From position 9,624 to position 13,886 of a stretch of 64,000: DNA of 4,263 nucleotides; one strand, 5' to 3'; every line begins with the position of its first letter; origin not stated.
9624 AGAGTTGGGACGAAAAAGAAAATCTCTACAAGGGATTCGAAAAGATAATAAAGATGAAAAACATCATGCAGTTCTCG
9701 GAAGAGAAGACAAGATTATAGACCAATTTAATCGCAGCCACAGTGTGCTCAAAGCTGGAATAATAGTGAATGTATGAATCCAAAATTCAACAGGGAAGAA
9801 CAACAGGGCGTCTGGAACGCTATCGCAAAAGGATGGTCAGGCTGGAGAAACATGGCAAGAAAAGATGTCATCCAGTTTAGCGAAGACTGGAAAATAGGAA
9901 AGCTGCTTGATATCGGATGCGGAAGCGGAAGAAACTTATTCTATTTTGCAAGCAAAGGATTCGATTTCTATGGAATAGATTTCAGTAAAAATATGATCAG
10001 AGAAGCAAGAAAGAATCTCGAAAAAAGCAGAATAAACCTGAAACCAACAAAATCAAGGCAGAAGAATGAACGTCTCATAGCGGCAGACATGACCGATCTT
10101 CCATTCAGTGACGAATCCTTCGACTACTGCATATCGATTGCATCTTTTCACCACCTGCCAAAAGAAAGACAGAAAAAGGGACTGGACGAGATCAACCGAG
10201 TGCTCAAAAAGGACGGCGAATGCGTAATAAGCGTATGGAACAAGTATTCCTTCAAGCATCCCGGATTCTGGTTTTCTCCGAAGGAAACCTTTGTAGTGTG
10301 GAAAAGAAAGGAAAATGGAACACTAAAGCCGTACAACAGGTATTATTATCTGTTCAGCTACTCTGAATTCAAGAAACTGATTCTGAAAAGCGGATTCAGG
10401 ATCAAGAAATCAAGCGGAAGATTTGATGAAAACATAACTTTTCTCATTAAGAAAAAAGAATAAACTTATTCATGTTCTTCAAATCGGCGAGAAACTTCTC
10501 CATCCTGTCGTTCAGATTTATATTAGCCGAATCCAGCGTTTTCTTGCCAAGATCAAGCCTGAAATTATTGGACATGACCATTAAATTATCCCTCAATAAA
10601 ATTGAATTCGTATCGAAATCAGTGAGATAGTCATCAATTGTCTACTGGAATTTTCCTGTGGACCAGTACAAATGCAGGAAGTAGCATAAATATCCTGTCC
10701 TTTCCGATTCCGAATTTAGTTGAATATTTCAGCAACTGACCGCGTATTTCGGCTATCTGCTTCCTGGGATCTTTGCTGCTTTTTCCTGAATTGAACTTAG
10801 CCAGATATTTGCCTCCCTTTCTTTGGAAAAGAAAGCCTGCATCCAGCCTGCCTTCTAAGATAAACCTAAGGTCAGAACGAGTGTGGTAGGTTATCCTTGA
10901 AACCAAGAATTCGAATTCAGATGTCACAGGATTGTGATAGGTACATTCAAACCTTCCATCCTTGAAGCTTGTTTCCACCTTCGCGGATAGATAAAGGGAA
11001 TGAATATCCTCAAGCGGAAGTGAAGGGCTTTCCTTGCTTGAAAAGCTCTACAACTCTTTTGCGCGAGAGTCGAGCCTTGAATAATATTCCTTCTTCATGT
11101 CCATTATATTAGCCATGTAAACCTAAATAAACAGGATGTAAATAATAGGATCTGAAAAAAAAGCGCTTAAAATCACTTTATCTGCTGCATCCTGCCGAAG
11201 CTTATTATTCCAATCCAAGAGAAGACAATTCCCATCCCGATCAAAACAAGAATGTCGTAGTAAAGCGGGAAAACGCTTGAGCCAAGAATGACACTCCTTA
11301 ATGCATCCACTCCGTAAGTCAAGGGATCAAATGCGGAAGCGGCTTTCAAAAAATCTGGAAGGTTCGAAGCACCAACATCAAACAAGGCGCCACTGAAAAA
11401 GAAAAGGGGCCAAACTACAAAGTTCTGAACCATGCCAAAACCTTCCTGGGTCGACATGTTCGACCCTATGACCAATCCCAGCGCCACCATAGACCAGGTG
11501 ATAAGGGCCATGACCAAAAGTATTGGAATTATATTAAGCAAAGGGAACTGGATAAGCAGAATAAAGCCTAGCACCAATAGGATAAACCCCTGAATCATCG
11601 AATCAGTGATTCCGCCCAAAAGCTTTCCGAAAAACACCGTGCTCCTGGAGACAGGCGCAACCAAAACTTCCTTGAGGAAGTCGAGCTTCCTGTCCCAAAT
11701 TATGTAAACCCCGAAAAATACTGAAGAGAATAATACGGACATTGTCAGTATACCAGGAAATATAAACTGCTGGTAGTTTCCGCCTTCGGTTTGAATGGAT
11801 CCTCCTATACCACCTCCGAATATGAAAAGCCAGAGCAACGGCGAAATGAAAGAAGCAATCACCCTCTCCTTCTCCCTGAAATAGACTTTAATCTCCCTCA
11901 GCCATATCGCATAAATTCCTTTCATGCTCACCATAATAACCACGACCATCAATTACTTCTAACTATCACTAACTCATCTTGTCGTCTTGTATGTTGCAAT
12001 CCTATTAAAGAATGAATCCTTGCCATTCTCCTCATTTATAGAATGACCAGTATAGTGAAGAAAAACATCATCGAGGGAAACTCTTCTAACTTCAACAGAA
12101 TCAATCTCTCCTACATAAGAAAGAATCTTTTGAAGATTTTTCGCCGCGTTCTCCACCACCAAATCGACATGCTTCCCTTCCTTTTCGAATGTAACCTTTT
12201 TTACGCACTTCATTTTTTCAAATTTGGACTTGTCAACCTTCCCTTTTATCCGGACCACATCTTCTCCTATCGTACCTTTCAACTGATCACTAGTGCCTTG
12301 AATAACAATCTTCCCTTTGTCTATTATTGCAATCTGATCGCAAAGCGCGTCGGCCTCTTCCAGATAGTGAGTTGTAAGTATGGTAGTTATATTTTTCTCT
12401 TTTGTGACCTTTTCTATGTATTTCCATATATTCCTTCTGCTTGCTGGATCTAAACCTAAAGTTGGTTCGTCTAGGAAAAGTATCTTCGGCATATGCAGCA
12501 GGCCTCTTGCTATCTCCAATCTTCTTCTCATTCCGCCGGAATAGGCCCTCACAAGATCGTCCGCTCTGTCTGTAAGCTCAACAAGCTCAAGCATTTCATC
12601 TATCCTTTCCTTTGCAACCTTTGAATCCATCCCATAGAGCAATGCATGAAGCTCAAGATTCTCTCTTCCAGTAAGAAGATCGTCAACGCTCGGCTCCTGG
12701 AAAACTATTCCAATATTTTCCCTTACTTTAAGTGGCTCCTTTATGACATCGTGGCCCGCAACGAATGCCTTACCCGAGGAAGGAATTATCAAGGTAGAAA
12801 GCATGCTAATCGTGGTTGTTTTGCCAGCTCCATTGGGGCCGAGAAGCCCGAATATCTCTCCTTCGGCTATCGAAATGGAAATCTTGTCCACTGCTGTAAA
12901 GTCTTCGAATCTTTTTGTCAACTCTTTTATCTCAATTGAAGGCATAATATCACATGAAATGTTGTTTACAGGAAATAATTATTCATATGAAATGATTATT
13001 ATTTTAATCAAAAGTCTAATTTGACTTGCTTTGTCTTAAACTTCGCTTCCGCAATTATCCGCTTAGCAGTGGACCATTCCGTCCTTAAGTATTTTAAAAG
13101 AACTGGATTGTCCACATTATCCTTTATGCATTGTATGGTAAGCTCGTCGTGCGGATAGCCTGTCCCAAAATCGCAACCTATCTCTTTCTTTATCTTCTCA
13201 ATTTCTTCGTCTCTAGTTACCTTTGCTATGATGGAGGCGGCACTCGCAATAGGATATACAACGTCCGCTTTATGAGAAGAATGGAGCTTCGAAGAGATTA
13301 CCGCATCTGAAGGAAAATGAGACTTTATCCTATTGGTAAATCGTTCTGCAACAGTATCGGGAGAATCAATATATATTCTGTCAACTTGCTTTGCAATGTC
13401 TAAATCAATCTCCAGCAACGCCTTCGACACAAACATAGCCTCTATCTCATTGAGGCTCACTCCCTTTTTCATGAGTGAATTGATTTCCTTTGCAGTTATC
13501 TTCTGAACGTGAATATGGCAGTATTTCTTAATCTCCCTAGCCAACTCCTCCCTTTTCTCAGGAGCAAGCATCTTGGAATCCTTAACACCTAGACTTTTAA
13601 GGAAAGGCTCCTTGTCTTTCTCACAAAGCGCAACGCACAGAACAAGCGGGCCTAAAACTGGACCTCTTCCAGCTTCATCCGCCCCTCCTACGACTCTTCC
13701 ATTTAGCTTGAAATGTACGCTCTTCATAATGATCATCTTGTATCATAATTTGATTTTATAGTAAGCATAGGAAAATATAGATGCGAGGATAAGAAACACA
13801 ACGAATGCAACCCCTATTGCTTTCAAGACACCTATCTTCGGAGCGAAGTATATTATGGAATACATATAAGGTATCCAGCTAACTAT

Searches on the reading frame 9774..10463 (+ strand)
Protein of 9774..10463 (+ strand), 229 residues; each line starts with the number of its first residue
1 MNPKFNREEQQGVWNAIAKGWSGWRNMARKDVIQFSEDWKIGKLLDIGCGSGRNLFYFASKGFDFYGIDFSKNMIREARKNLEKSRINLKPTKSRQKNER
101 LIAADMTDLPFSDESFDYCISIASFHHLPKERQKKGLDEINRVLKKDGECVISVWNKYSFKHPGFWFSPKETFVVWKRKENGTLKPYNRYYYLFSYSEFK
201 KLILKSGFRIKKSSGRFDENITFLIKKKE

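Call 30: search_protein_families(library=pfam, proteins=[window:9774-10463:+], max_evalue=0.01)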
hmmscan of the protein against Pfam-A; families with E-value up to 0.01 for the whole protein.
window:9774-10463:+ (229 aa): 13 families
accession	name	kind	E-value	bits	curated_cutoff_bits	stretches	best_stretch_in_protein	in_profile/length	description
PF08241.18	Methyltransf_11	-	8.5e-25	87.7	21.2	1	45-152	1-95/95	Methyltransferase domain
PF13649.12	Methyltransf_25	-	5.8e-24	85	27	1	45-148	2-97/97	Methyltransferase domain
PF13847.12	Methyltransf_31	-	3.1e-19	69.5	27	1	43-156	6-113/145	Methyltransferase domain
PF13489.12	Methyltransf_23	-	5.2e-16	59.3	27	1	41-210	23-161/164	Methyltransferase domain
PF08242.18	Methyltransf_12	-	8.8e-16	58.9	30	1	45-149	1-97/98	Methyltransferase domain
PF01209.24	Ubie_methyltran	-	2.3e-09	37.4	20.1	1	29-152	36-151/233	ubiE/COQ5 methyltransferase family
PF03848.20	TehB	-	1.4e-08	34.8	20.4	1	30-148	20-128/193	Tellurite resistance protein TehB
PF02353.26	CMAS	-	7.1e-08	32.5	27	1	43-153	65-165/273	Mycolic acid cyclopropane synthetase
PF05724.17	TPMT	-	3e-07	30.8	26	1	43-164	40-165/218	Thiopurine S-methyltransferase (TPMT)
PF05148.21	Methyltransf_8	-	0.00036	20.9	27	1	96-152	103-156/219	Hypothetical methyltransferase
PF09445.16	Methyltransf_15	-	0.00084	19.4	22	1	43-84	3-44/165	RNA cap guanine-N2 methyltransferase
PF07021.18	MetW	-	0.001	19.2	21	1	43-78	16-52/193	Methionine biosynthesis protein MetW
PF01135.25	PCMT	-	0.0039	17.4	20.3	0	43-88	76-124/210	Protein-L-isoaspartate(D-aspartate) O-methyltransferase (PCMT)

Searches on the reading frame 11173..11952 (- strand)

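Call 30: search_protein_families(library=pfam, proteins=[window:11173-11952:-], max_evalue=0.01)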
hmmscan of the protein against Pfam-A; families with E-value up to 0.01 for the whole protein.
window:11173-11952:- (259 aa): 3 families
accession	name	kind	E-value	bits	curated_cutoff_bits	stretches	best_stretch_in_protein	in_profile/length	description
PF01061.29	ABC2_membrane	-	3.2e-31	109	26.9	1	13-222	3-210/211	ABC-2 type transporter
PF12698.13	ABC2_membrane_3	-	1.3e-18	67.6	31.6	1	56-250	156-347/347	ABC-2 family transporter protein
PF12730.13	ABC2_membrane_4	-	0.0007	20.1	27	1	31-157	19-149/179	ABC-2 family transporter protein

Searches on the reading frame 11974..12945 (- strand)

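Call 30: search_protein_families(library=pfam, proteins=[window:11974-12945:-], max_evalue=0.01)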
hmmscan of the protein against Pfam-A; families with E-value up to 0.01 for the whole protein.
window:11974-12945:- (323 aa): 7 families
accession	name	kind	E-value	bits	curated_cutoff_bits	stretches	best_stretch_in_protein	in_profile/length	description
PF00005.33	ABC_tran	-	5.4e-32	111.7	25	1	20-162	2-136/137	ABC transporter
PF13304.12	AAA_21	-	4.1e-10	40.6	27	1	119-193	222-298/304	AAA domain, putative AbiEii toxin, Type IV TA system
PF13732.12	DrrA1-3_C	-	9.7e-10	39.5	27.4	1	217-299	1-81/81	ATP-binding protein DrrA1-3-like, C-terminal domain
PF13175.12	AAA_15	-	0.00022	21.4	32.1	0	154-193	330-369/374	AAA ATPase domain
PF13555.12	AAA_29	-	0.0028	17.8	27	1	23-59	16-52/61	P-loop containing region of AAA domain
PF00448.28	SRP54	-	0.0032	17.6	22.7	0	34-67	6-39/196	SRP54-type protein, GTPase domain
PF02223.23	Thymidylate_kin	-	0.0042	17.2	27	0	36-209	3-173/185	Thymidylate kinase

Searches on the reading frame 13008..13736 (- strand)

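Call 30: search_protein_families(library=pfam, proteins=[window:13008-13736:-], max_evalue=0.01)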
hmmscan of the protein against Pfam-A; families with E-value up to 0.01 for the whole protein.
window:13008-13736:- (242 aa): 1 family
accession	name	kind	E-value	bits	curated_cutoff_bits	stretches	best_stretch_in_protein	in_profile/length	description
PF01351.25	RNase_HII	-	4.2e-48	164.3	25.8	1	18-223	2-198/199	Ribonuclease HII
